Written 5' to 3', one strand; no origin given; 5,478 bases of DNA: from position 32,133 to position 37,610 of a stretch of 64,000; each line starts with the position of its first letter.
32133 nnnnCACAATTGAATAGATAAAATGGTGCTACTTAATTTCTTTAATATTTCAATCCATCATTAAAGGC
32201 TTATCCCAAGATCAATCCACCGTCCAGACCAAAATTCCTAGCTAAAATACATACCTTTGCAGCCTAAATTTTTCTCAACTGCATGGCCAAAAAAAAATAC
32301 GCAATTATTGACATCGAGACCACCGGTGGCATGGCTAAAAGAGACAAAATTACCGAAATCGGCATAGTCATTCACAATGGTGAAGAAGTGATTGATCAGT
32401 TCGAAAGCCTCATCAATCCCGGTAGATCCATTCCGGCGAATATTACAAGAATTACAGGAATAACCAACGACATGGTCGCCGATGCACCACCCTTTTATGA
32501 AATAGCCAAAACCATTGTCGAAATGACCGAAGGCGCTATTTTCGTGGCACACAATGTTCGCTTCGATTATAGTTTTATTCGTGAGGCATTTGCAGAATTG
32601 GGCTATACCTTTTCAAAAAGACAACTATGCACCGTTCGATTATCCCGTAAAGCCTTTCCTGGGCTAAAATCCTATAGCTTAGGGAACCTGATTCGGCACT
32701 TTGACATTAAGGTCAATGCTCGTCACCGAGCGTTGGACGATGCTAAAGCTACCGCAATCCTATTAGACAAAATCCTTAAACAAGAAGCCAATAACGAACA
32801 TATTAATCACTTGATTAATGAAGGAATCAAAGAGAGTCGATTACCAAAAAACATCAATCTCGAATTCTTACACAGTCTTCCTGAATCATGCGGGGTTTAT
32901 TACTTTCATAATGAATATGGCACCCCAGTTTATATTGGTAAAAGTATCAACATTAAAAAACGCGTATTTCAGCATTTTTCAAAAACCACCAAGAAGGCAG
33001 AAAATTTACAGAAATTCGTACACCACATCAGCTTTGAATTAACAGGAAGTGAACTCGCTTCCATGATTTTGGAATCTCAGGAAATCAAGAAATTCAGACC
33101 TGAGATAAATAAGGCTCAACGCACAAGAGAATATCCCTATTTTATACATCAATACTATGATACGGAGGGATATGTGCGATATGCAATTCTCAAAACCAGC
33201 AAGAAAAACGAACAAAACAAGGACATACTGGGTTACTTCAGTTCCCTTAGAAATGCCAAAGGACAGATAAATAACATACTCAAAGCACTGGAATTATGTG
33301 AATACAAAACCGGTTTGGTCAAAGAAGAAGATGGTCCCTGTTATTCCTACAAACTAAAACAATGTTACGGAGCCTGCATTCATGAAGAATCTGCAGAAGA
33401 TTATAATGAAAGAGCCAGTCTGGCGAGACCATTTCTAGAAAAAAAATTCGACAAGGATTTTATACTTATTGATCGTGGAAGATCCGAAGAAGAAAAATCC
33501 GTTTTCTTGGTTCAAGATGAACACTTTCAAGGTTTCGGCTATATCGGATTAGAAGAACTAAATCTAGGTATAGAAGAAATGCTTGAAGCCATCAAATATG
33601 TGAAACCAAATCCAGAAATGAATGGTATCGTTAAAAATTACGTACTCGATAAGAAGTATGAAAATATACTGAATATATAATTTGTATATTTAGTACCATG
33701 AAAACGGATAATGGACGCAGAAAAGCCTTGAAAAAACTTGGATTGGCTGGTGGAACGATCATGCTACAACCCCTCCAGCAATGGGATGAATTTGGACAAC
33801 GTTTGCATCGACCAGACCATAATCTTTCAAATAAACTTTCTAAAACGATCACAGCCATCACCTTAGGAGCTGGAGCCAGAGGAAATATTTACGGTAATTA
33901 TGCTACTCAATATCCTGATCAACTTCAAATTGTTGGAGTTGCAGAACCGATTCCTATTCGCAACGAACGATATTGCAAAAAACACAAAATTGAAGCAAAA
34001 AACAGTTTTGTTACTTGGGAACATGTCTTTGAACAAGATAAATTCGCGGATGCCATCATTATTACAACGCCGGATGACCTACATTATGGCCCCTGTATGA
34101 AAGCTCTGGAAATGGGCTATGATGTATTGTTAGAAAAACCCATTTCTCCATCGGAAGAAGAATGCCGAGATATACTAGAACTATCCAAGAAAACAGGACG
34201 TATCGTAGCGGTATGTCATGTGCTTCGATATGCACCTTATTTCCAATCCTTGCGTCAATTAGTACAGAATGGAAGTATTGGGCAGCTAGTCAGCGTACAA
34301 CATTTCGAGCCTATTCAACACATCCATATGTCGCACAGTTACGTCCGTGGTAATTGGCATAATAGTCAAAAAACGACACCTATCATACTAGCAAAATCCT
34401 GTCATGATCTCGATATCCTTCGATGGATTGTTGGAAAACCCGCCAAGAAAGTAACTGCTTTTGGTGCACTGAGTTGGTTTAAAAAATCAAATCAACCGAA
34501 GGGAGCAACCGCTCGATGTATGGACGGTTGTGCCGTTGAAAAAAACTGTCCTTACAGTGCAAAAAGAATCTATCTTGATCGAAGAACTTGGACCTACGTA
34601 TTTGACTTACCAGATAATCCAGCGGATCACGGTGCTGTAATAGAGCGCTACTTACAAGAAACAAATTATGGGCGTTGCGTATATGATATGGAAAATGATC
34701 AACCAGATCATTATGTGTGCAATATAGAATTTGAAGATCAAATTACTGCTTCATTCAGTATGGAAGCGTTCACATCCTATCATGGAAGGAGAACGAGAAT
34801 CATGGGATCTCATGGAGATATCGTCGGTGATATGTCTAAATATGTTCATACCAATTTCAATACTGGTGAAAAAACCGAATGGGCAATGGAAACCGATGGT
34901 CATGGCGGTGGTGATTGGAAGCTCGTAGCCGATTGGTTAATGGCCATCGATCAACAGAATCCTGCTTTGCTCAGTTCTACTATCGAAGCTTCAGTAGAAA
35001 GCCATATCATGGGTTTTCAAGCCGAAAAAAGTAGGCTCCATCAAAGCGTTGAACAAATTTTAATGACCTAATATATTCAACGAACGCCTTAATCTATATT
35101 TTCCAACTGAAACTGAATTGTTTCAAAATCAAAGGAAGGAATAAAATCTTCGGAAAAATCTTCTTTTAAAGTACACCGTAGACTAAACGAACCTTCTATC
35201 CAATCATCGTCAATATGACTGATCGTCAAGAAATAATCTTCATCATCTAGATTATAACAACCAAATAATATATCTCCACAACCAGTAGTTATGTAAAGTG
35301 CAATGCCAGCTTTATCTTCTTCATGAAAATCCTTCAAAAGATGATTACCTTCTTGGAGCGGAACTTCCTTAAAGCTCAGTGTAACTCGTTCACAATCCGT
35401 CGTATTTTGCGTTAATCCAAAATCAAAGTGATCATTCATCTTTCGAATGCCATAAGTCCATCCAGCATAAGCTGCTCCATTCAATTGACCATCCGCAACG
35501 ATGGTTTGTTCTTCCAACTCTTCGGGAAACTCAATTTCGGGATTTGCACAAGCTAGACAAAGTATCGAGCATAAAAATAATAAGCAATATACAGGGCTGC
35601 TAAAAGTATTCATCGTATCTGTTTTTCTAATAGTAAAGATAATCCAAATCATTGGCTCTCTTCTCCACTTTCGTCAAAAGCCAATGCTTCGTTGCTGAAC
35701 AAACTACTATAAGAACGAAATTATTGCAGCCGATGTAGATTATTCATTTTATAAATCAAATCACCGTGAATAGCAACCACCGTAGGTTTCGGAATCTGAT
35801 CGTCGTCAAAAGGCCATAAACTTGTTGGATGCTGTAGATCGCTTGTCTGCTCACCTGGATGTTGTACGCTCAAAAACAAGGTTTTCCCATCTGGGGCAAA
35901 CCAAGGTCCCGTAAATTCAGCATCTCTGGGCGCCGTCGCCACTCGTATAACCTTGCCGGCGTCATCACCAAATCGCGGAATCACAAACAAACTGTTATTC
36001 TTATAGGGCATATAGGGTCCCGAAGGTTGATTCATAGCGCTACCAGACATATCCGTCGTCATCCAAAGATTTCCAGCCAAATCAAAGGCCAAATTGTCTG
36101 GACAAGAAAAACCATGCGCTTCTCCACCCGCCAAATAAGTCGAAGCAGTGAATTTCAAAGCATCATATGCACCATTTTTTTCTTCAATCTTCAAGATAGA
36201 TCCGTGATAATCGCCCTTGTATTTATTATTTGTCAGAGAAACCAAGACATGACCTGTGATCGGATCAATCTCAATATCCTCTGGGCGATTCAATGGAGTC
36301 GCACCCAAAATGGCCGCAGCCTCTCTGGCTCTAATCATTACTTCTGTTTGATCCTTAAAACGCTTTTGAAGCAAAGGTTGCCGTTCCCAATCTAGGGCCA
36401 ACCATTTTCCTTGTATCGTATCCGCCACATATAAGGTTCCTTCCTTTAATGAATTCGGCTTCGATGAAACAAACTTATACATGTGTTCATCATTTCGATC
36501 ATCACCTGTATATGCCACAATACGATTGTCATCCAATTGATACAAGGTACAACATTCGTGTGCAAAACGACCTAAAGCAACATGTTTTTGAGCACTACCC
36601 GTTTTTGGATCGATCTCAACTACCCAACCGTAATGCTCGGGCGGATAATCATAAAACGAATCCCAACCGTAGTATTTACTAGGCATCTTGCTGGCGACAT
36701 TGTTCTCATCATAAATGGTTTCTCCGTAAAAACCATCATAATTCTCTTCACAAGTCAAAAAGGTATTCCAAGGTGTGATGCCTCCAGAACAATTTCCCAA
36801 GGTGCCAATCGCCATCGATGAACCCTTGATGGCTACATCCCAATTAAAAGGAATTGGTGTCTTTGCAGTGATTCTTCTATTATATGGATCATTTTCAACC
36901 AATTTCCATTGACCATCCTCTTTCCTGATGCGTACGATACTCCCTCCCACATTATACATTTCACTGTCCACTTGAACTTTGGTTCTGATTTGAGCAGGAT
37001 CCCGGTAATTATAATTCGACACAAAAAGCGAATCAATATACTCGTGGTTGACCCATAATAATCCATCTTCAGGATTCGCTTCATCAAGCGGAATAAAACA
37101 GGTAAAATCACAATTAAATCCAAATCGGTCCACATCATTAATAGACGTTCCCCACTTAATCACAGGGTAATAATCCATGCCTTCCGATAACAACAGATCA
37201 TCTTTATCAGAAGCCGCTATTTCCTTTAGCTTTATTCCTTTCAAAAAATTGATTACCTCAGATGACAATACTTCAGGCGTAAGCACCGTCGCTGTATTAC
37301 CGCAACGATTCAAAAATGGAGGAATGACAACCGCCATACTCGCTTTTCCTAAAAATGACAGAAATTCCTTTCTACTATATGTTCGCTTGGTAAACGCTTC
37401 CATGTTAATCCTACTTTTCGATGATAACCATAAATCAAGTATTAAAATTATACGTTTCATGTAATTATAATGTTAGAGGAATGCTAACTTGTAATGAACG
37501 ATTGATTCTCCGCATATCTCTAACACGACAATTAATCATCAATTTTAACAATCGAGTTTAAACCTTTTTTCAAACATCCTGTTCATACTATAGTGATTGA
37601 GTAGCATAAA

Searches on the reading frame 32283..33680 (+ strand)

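Call 38: search_protein_families(library=pfam, proteins=[window:32283-33680:+], max_evalue=0.001)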
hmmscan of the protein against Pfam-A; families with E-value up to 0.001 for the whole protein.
window:32283-33680:+ (465 aa): 3 families
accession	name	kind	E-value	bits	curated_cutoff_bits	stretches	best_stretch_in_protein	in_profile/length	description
PF00929.31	RNase_T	-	2.4e-37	129.5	24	1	8-160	2-163/164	Exonuclease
PF01541.30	GIY-YIG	-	1.7e-07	31.9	22.6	1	203-273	2-74/78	GIY-YIG catalytic domain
PF16473.11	Rv2179c-like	-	9.9e-06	25.8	27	1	7-164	3-176/177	3'-5' exoribonuclease Rv2179c-like domain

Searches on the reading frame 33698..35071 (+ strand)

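Call 38: search_protein_families(library=pfam, proteins=[window:33698-35071:+], max_evalue=0.001)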
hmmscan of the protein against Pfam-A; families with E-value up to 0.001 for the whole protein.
window:33698-35071:+ (457 aa): 3 families
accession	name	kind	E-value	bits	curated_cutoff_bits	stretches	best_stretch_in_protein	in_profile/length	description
PF01408.29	GFO_IDH_MocA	-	2.9e-17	63.9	24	1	56-173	6-119/120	Oxidoreductase family, NAD-binding Rossmann fold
PF22725.1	GFO_IDH_MocA_C3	-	3e-13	50.3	27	1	182-257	1-73/124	GFO/IDH/MocA C-terminal domain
PF02894.22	GFO_IDH_MocA_C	-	3.2e-13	50.4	22.9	1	186-431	1-182/218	Oxidoreductase family, C-terminal alpha/beta domain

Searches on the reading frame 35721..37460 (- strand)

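Call 38: search_protein_families(library=pfam, proteins=[window:35721-37460:-], max_evalue=0.001)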
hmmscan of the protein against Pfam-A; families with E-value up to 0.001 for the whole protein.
window:35721-37460:- (579 aa): 1 family
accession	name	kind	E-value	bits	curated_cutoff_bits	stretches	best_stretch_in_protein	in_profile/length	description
PF05787.19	PhoX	-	3.9e-99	333.6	24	1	79-536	4-515/515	Alkaline phosphatase PhoX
